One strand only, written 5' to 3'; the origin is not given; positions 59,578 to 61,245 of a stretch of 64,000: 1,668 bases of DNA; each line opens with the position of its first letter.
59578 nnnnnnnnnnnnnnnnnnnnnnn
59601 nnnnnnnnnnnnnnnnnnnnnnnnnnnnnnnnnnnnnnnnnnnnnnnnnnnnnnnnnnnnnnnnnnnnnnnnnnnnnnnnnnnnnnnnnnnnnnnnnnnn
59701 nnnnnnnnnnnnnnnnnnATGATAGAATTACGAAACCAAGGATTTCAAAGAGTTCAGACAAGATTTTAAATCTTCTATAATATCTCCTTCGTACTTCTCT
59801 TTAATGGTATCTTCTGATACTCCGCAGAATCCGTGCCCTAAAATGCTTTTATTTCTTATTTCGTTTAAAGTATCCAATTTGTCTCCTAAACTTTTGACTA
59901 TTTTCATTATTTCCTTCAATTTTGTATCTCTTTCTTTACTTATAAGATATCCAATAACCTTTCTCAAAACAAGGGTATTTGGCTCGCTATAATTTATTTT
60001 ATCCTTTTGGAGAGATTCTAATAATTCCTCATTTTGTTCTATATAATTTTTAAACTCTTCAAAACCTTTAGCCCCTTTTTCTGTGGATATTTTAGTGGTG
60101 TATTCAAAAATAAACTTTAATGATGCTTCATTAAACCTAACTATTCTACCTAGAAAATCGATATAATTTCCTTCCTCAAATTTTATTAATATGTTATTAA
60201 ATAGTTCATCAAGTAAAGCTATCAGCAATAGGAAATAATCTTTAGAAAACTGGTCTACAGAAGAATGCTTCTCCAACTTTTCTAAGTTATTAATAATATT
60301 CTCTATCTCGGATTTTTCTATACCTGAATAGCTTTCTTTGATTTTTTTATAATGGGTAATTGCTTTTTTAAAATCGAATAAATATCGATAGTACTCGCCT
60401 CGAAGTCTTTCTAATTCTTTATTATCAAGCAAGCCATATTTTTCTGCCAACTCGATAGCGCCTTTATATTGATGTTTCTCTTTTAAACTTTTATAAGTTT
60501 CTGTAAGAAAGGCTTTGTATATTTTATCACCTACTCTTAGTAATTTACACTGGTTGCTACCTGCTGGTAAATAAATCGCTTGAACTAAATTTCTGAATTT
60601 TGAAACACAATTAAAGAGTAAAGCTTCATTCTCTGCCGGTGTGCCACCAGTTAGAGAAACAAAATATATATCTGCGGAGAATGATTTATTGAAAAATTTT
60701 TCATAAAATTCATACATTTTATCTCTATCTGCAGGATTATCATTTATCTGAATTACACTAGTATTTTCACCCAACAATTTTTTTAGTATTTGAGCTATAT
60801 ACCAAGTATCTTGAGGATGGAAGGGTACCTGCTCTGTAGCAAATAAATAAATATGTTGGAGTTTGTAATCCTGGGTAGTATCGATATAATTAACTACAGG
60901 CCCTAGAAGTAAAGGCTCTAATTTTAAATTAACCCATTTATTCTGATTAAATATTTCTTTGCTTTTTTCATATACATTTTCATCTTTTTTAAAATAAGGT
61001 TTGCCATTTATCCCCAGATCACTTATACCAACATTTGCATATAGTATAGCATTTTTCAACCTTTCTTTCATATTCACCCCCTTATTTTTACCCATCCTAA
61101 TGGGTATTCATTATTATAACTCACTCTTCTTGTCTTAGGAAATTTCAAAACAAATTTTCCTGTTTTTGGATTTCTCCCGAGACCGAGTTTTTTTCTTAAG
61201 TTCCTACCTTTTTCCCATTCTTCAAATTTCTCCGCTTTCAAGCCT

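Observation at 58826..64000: Type III-A (Csm) CRISPR-Cas effector module with Csx1, inserted right after tRNA-Tyr; no array in window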

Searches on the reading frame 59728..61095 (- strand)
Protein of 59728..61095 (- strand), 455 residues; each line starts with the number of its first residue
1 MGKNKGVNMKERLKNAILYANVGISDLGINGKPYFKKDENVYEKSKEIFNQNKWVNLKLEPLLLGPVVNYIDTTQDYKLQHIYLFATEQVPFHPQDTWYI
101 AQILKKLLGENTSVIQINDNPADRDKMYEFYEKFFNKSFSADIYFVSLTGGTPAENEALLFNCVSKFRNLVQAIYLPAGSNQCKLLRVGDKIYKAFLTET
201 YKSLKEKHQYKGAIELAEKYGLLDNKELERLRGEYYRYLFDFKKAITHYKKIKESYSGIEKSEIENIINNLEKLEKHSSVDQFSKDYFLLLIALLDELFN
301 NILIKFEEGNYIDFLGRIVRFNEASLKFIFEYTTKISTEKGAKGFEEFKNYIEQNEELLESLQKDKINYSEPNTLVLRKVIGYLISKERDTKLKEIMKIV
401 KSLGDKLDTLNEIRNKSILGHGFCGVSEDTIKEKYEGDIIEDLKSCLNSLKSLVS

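Call 8: search_protein_families(library=pfam, proteins=[window:59728-61095:-], max_evalue=0.01)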
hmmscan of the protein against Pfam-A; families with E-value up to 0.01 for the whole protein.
window:59728-61095:- (455 aa): 3 families
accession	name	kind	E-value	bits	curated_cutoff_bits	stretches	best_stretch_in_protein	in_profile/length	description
PF09670.15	Cas_Cas02710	-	3.9e-05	23.9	27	1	292-433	10-141/153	Csm6 HEPN domain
PF14355.11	Abi_C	-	0.00074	20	24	1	388-422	20-54/83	Abortive infection C-terminus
PF02646.22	RmuC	-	0.0041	16.7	26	0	348-412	181-247/291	RmuC family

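Call 9: search_protein_families(library=ncbifam, proteins=[window:59728-61095:-], max_evalue=0.01)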
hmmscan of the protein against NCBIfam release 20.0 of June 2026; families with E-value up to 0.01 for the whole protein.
window:59728-61095:- (455 aa): 0 families

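Call 10: search_protein_families(library=padloc, proteins=[window:59728-61095:-], max_evalue=0.01)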
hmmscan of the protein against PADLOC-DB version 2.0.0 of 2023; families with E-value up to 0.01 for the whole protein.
window:59728-61095:- (455 aa): 16 families
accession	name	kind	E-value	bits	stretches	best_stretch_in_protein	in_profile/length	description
PDLC01509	Csx1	-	3.3e-70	235.4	1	15-451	2-420/440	CAS-III; associated_signaling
PDLC01817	CARF1--CARF_HEPN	-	1.2e-65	220.5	1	38-442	52-457/475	-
PDLC01810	CARF1--CARF_HEPN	-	9.3e-50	168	1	17-451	4-453/476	-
PDLC01031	Csx1/Csm6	-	1.5e-46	157.5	1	15-447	2-342/357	CARF+HEPN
PDLC01989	CARF_m7--CARF_nitrilase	-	4.8e-29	99.2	1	13-182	1-177/457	-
PDLC01808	CARF1--CARF_HEPN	-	1.2e-17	62.3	1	52-439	84-464/529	-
PDLC01806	CARF1--CARF_HEPN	-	2.6e-13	47.9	1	206-452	179-390/410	-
PDLC01795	CARF1--CARF_HEPN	-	6.3e-11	40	1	62-443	64-409/449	-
PDLC01814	CARF1--CARF_HEPN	-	3.9e-10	37.2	1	15-414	2-416/478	-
PDLC01360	Csx1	-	1.9e-09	35.1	1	80-433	13-353/365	CAS-III; associated_signaling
PDLC01802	CARF1--CARF_HEPN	-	9.8e-09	32.5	1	191-435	138-362/388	-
PDLC01639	Csx1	-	2.9e-08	31.2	1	110-433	37-350/361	CAS-III; associated_signaling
PDLC01797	CARF1--CARF_HEPN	-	6e-08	30.1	1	191-445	178-400/428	-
PDLC01796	CARF1--CARF_HEPN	-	9.5e-06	23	1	186-435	150-371/401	-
PDLC01798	CARF1--CARF_HEPN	-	1.1e-05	22.7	1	262-432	231-376/396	-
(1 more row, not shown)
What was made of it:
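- Checked: CARF-HEPN gene, 59728-61095 (-): PADLOC Csx1 3e-70 (call 10).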

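Call 34: search_solved_structures(query=window:59728-61095:-, max_evalue=0.01, show_alignments=2)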
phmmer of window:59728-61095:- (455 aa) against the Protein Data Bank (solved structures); distinct sequences matched with E-value up to 0.01: 0.
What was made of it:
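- Closest known: Thermus thermophilus Csm6. Different: Identity is only 13-15% and TM ~0.44, and phmmer finds no PDB match (call 34).
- Tried and rejected: phmmer of the CARF-HEPN protein against the PDB found nothing (call 34).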

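Call 37: find_homologous_proteins(query=window:59728-61095:-, max_evalue=0.00001)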
Query window:59728-61095:- (455 aa): 7 proteins with E <= 0.00001 among 8000 candidates.
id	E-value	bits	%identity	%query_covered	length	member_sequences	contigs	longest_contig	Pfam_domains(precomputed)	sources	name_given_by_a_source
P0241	5.8e-290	980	100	98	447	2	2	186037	-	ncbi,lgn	ncbi:MAG: hypothetical protein QXE46_00800 [Candidatus Thermoplasmatota archaeon]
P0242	2.6e-109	385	47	97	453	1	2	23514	-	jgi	-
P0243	1.5e-98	349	42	96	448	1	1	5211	PF09659.17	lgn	-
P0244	6.9e-98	347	43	96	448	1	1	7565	PF09659.17,PF09670.16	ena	-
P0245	2.3e-85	306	40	95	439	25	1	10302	PF09659.17,PF09670.16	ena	-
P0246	3.3e-9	55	28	51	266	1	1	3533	PF09659.17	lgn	-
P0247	3.7e-7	48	31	45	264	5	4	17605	-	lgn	-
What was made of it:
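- On Csm6/Csx1 CARF-HEPN ancillary RNases: Homologues P0243-P0245 do carry PF09659 and PF09670 (call 37). NCBI calls the protein hypothetical (call 37).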

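Call 48: predict_structure(alignment_id=A1)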
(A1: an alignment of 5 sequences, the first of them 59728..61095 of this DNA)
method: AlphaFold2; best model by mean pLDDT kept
length: 455 residues; sequences in the alignment: 5
mean_pLDDT: 83.5   pTM: 0.57
mean pLDDT of the five models: 83.5, 82.8, 82.2, 77.0, 70.8
residues with pLDDT >= 90: 160; 70-90: 243; 50-70: 32; < 50: 20
segments of 3 or more residues with pLDDT < 50: 1-10, 417-424
pLDDT, mean of each block of 10 residues (from residue 1): 42 86 88 79 88 90 89 82 84 70 93 89 79 82 87 81 83 79 73 72 78 83 89 86 92 88 90 72 83 90 82 86 95 90 86 94 92 91 92 92 87 56 60 87 95 87
secondary structure, 60 per line:
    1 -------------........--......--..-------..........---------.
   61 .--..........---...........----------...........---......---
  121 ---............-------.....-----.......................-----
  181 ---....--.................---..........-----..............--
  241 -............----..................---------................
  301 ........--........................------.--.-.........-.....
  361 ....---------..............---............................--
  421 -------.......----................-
elements in order: E14-21 E27-29 H41-50 H64-73 E77-87 H98-108 E112-117 H124-135 E143-147 H153-170 E171-175 E184-187 H190-206 H210-219 H225-238 H242-253 H258-275 H285-308 H311-334 H346-354 H356-364 H374-387 H391-418 H428-434 H439-454

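Call 52: fold_search(model_id=the predicted structure, library=pdb)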
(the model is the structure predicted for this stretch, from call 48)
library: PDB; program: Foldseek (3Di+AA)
matches with E <= 10: 1019; with E <= 0.001: 15
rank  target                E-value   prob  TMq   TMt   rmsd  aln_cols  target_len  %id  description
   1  8jh1_A                2.7e-10  1.00  0.43  0.43  11.7       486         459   15  Crystal Structure of the Csm6 Y161A mutant from Thermus thermophilus HB8 in complex with cyclic-tetraadenylate (cA4) (released 2023-12-13)
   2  8jbb_B                8.0e-10  1.00  0.45  0.44  11.1       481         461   15  Crystal Structure of the Csm6 from Thermus thermophilus HB8 in complex with A2>p (released 2023-12-13)
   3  8jbb_A                1.4e-09  1.00  0.44  0.44  11.0       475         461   15  Crystal Structure of the Csm6 from Thermus thermophilus HB8 in complex with A2>p (released 2023-12-13)
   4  8jbc_A                3.1e-09  1.00  0.44  0.43  11.1       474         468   14  Crystal Structure of the Csm6 K137A mutant from Thermus thermophilus HB8 in its apo form (released 2023-12-13)
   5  8jh1_B                3.5e-09  1.00  0.45  0.44  10.4       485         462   15  Crystal Structure of the Csm6 Y161A mutant from Thermus thermophilus HB8 in complex with cyclic-tetraadenylate (cA4) (released 2023-12-13)
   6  5fsh_B                4.7e-09  1.00  0.43  0.44  11.3       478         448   14  Crystal structure of Thermus thermophilus Csm6 (released 2016-01-27)
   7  5fsh_A                6.3e-09  1.00  0.44  0.44  11.2       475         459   13  Crystal structure of Thermus thermophilus Csm6 (released 2016-01-27)
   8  6tug_H                1.2e-07  1.00  0.30  0.33  15.7       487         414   14  Enterococcus italicus Csm6 bound to cyclic hexa-2'-fluoro-hexa-dAMP (released 2020-02-26)
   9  8pe3_A                2.6e-07  1.00  0.28  0.31  12.9       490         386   14  Structure of Csm6' from Streptococcus thermophilus in complex with cyclic hexa-adenylate (cA6) (released 2023-10-04)
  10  6tug_F                8.3e-07  1.00  0.28  0.30  15.2       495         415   13  Enterococcus italicus Csm6 bound to cyclic hexa-2'-fluoro-hexa-dAMP (released 2020-02-26)
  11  8pe3_B                1.2e-06  1.00  0.27  0.31  13.8       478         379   14  Structure of Csm6' from Streptococcus thermophilus in complex with cyclic hexa-adenylate (cA6) (released 2023-10-04)
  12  8y7g_B                7.4e-05  1.00  0.25  0.22  15.2       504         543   11  Crystal structure of the Marinitoga sp. Csx1-Crn2 H495A mutant in complex with cyclic-tetraadenylate (cA4) (released 2024-07-17)
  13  8y7g_A                2.6e-04  1.00  0.26  0.24  14.9       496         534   14  Crystal structure of the Marinitoga sp. Csx1-Crn2 H495A mutant in complex with cyclic-tetraadenylate (cA4) (released 2024-07-17)
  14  7pq3_BBB              4.2e-04  1.00  0.27  0.43   6.7       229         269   15  Crystal Structure of the Ring Nuclease 0811 from Sulfolobus islandicus (Sis0811) in complex with its post-catalytic  (released 2021-11-24)
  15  3qyf_A                5.3e-04  1.00  0.28  0.44   6.5       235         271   14  Crystal structure of the CRISPR-associated protein SSO1393 from Sulfolobus solfataricus (released 2011-03-23)
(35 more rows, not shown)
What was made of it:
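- On Csm6/Csx1 CARF-HEPN ancillary RNases: The predicted alpha/beta N-domain (call 48) superposes on TtCsm6, EiCsm6 and the CARF ring nucleases Sis0811 and SSO1393 (call 52).
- Closest known: Thermus thermophilus Csm6. Same: Both have an N-terminal CARF, a helical linker and a C-terminal HEPN (call 52).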

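Call 57: find_encoding_contigs(protein=P0242, flank=10000, max_places=2)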
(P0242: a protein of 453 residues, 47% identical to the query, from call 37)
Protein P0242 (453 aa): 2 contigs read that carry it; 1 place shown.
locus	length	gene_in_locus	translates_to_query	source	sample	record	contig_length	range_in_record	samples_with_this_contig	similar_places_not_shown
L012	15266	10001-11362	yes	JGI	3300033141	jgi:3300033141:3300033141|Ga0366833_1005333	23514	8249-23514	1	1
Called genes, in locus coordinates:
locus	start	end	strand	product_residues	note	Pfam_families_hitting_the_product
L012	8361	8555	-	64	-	-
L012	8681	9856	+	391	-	PF03787:RAMPs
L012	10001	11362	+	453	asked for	-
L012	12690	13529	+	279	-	-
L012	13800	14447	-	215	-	-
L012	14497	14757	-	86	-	-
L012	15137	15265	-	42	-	?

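Call 58: find_encoding_contigs(protein=P0245, flank=10000, max_places=2)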
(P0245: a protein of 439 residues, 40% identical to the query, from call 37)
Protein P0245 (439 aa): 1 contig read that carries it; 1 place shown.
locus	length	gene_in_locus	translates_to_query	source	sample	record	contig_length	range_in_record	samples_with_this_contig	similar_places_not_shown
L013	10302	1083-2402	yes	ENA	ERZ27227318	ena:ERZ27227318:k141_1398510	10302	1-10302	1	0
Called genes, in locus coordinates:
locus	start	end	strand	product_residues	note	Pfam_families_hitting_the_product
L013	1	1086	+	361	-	?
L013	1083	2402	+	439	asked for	PF09670:Cas_Cas02710, PF09659:Cas_Csm6_HEPN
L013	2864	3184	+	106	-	-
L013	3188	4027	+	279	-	-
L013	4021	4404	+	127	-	-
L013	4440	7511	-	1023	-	PF00176:SNF2-rel_dom, PF00270:DEAD, PF04851:ResIII, PF00271:Helicase_C, PF13020:NOV_C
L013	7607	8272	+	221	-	PF13274:SocA_Panacea (weak)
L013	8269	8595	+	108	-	-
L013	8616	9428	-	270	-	-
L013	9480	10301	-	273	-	?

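Call 73: search_protein_representatives(protein=window:59728-61095:-)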
Query: 455 residues. Proteins with E-value up to 0.001 (for the whole library): 508; up to 1e-10: 283; up to 1e-30: 35. The best 150 are listed.
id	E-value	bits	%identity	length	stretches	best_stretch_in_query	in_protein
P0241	1.8e-290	979.7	100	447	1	9-455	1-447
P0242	8.1e-110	384.5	49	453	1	15-453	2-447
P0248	7.7e-87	308.8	42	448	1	15-449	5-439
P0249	6.8e-81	289.2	42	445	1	15-447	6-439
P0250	9.5e-81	288.7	43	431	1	15-450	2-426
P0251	7.6e-77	275.8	42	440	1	14-448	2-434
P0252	4.0e-70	253.7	40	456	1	14-436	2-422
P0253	1.8e-63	231.8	37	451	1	15-451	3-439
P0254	4.6e-60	220.6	41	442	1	16-450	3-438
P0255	1.6e-56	208.9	36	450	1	15-453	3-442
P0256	3.4e-50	188.0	37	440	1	6-433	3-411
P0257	2.4e-48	181.9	36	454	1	15-434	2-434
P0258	2.0e-47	178.9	36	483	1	16-432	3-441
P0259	1.8e-42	162.6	40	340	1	16-344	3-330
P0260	4.1e-40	154.8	39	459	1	16-439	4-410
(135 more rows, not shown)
